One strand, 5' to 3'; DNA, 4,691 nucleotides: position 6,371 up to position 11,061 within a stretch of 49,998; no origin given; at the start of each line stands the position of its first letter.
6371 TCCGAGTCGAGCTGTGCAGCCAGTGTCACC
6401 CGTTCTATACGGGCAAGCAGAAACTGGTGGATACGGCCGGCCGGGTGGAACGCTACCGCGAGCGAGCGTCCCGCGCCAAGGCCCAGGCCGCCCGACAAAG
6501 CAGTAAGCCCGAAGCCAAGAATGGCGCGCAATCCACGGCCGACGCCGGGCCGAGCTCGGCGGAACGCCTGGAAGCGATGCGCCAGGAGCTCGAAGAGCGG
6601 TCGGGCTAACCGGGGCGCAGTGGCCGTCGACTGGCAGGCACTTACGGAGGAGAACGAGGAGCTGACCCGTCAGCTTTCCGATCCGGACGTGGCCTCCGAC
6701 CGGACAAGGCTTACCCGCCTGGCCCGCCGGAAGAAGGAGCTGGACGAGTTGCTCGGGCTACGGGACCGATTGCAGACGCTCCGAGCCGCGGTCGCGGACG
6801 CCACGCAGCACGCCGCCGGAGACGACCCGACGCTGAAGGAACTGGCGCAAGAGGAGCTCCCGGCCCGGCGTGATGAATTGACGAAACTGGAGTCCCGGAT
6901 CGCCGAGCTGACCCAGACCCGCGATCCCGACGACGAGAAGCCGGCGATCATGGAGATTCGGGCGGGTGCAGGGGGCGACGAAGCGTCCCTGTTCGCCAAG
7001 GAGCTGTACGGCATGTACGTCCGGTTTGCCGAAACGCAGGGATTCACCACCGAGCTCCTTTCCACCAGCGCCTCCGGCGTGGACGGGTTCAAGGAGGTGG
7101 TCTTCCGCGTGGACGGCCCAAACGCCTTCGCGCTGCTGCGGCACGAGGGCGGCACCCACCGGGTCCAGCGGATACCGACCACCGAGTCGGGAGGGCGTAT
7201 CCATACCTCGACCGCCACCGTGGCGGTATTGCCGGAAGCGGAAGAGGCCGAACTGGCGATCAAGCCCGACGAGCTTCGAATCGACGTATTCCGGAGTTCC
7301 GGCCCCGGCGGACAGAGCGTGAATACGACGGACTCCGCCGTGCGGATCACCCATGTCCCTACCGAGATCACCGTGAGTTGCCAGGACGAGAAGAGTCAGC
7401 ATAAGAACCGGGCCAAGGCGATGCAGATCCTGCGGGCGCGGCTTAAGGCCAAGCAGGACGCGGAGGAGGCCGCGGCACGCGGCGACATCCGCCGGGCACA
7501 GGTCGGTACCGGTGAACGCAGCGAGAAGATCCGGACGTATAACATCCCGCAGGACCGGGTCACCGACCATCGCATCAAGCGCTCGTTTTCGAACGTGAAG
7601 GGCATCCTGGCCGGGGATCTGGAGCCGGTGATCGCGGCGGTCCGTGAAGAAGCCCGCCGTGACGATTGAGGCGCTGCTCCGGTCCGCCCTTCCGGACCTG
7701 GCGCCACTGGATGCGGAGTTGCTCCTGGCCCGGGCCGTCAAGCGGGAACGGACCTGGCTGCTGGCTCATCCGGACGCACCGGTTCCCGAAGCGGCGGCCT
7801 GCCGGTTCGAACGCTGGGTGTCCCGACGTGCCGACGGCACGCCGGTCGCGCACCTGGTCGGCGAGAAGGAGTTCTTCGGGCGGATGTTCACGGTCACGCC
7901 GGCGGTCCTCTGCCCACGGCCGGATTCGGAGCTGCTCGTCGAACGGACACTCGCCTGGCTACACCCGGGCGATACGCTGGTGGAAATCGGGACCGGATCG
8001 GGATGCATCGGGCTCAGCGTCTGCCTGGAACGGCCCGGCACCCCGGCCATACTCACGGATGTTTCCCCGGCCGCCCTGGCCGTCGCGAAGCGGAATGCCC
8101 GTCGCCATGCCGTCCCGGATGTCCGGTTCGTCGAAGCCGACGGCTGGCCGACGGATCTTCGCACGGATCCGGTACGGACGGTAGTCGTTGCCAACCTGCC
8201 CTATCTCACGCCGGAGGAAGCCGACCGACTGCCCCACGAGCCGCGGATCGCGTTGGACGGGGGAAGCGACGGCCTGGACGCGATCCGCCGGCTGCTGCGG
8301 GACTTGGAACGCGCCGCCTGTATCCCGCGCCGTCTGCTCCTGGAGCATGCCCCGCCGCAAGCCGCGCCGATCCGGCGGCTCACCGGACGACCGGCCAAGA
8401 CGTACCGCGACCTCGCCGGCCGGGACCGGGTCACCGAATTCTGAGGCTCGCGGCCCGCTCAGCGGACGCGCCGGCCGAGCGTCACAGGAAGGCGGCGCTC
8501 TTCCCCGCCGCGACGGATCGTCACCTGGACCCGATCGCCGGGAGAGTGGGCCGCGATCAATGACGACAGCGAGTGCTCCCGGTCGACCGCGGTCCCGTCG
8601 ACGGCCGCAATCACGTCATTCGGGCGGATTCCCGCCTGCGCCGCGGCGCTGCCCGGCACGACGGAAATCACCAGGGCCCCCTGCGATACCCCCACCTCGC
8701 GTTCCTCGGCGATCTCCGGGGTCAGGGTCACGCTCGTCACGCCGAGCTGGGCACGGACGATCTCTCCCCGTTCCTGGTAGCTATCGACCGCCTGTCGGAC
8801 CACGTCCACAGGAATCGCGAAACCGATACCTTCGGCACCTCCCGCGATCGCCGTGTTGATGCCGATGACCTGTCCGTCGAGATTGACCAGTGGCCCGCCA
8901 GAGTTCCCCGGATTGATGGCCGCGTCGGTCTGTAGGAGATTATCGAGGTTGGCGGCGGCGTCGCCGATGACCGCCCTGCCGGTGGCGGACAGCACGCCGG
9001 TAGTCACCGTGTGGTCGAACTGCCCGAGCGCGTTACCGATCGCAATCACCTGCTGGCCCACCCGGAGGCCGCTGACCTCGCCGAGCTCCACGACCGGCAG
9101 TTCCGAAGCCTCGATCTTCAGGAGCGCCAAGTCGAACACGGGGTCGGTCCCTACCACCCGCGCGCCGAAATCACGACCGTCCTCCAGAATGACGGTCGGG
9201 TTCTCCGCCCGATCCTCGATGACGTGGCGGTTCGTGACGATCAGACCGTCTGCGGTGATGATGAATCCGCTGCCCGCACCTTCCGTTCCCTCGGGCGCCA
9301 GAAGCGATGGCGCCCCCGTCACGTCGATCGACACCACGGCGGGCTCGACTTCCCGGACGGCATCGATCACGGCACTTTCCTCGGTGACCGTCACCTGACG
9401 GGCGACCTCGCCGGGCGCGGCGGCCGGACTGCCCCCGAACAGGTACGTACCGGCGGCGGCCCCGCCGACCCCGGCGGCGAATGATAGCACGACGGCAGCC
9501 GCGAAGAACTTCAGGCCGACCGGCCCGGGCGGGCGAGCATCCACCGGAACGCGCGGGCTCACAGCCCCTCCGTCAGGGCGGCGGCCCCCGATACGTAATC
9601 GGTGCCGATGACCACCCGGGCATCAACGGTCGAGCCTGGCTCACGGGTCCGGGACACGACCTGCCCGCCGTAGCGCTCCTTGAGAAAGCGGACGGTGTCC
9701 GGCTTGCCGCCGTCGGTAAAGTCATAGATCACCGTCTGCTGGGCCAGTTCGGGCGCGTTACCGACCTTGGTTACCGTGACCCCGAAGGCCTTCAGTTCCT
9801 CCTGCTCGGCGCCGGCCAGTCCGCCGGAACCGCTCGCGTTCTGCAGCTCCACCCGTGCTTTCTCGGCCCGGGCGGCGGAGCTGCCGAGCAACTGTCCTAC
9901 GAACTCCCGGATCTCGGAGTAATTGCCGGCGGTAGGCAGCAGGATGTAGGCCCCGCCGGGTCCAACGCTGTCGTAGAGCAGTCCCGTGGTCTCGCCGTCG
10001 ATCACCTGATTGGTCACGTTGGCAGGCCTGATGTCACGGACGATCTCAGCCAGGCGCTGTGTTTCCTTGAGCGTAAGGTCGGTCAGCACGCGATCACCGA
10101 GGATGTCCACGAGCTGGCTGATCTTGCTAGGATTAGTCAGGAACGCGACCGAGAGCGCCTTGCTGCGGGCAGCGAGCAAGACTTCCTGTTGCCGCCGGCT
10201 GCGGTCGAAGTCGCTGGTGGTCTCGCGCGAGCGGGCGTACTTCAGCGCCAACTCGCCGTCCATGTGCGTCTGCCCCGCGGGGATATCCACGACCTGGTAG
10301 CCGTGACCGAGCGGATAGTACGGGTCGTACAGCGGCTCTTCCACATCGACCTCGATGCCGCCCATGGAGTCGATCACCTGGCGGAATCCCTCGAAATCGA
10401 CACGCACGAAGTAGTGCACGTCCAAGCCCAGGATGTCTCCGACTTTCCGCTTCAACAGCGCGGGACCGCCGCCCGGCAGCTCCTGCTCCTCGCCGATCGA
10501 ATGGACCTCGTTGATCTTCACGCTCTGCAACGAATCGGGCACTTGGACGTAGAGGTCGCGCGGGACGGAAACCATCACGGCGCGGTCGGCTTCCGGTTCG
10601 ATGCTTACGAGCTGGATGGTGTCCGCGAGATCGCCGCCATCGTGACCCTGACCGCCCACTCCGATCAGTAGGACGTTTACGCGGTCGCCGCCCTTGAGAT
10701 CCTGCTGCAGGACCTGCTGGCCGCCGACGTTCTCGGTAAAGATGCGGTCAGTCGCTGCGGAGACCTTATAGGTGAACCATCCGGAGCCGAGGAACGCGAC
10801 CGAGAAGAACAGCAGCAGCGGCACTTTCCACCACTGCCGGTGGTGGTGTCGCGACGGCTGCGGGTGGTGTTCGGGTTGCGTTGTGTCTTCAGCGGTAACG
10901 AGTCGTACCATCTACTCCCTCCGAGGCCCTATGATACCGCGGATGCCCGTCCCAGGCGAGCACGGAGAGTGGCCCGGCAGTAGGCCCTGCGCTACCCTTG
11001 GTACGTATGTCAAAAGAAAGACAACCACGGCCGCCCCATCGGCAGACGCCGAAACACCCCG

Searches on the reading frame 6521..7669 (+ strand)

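Call 76: search_protein_families(library=pfam, proteins=[window:6521-7669:+], max_evalue=0.00001)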
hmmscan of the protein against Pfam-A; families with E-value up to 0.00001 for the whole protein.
window:6521-7669:+ (382 aa): 2 families
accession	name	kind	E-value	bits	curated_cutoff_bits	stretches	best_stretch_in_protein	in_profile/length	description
PF03462.23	PCRF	-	1.1e-60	205.2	24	1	42-234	2-194/194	PCRF domain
PF00472.26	RF-1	-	5.6e-42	142.8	35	1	242-351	2-116/116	RF-1 domain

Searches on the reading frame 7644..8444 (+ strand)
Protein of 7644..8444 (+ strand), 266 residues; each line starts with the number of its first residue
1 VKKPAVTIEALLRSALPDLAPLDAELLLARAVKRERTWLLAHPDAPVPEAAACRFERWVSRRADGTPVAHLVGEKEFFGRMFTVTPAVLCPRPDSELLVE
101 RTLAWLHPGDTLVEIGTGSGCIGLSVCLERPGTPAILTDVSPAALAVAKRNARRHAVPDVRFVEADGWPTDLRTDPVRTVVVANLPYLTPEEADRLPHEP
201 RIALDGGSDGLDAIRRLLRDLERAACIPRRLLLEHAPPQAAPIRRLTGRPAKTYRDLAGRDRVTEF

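Call 76: search_protein_families(library=pfam, proteins=[window:7644-8444:+], max_evalue=0.00001)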
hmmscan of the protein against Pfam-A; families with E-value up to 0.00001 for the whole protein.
window:7644-8444:+ (266 aa): 3 families
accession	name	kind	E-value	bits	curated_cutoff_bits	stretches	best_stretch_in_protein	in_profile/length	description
PF17827.6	PrmC_N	-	1.4e-15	58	23.4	1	9-73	7-71/71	PrmC N-terminal domain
PF13649.12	Methyltransf_25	-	1.8e-06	29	27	1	113-196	2-85/97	Methyltransferase domain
PF05175.20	MTS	-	1.9e-06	28.1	23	1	96-169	21-92/170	Methyltransferase small domain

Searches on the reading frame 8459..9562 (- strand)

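Call 76: search_protein_families(library=pfam, proteins=[window:8459-9562:-], max_evalue=0.00001)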
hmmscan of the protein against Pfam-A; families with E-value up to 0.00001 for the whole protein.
window:8459-9562:- (367 aa): 5 families
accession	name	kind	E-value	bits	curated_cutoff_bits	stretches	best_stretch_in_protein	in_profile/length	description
PF13365.12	Trypsin_2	-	4.5e-34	118.7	27.6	1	97-235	1-144/144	Trypsin-like peptidase domain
PF00089.32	Trypsin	-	3.8e-18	66.6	20.6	1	96-256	26-217/220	Trypsin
PF13180.12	PDZ_2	-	7.6e-17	61.8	27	1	273-362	3-80/80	PDZ domain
PF17820.7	PDZ_6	-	4.3e-11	42.8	27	1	298-351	2-54/54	PDZ domain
PF00595.29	PDZ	-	4.2e-09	37.1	23.2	1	284-349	23-80/81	PDZ domain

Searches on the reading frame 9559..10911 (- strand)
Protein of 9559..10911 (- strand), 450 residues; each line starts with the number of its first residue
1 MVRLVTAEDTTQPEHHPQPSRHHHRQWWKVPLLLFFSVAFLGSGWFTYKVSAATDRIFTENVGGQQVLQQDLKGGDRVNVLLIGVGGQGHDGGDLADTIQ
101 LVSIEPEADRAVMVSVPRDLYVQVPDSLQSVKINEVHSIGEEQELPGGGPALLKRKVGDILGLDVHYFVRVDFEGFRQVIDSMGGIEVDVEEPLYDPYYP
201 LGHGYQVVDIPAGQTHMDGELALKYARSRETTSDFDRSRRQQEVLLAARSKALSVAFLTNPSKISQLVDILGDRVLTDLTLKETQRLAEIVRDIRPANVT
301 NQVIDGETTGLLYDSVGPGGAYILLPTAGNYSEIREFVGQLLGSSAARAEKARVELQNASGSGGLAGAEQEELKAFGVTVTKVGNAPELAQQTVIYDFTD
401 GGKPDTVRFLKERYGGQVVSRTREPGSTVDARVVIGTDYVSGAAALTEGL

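Call 76: search_protein_families(library=pfam, proteins=[window:9559-10911:-], max_evalue=0.00001)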
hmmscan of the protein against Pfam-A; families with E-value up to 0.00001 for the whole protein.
window:9559-10911:- (450 aa): 2 families
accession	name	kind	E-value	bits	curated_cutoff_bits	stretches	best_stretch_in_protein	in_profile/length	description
PF03816.19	LytR_cpsA_psr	-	7.3e-35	120.8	24.6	1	96-252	2-148/150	LytR_cpsA_psr family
PF13399.11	LytR_C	-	5.5e-12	46.9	22.2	1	352-439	2-86/86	LytR cell envelope-related transcriptional attenuator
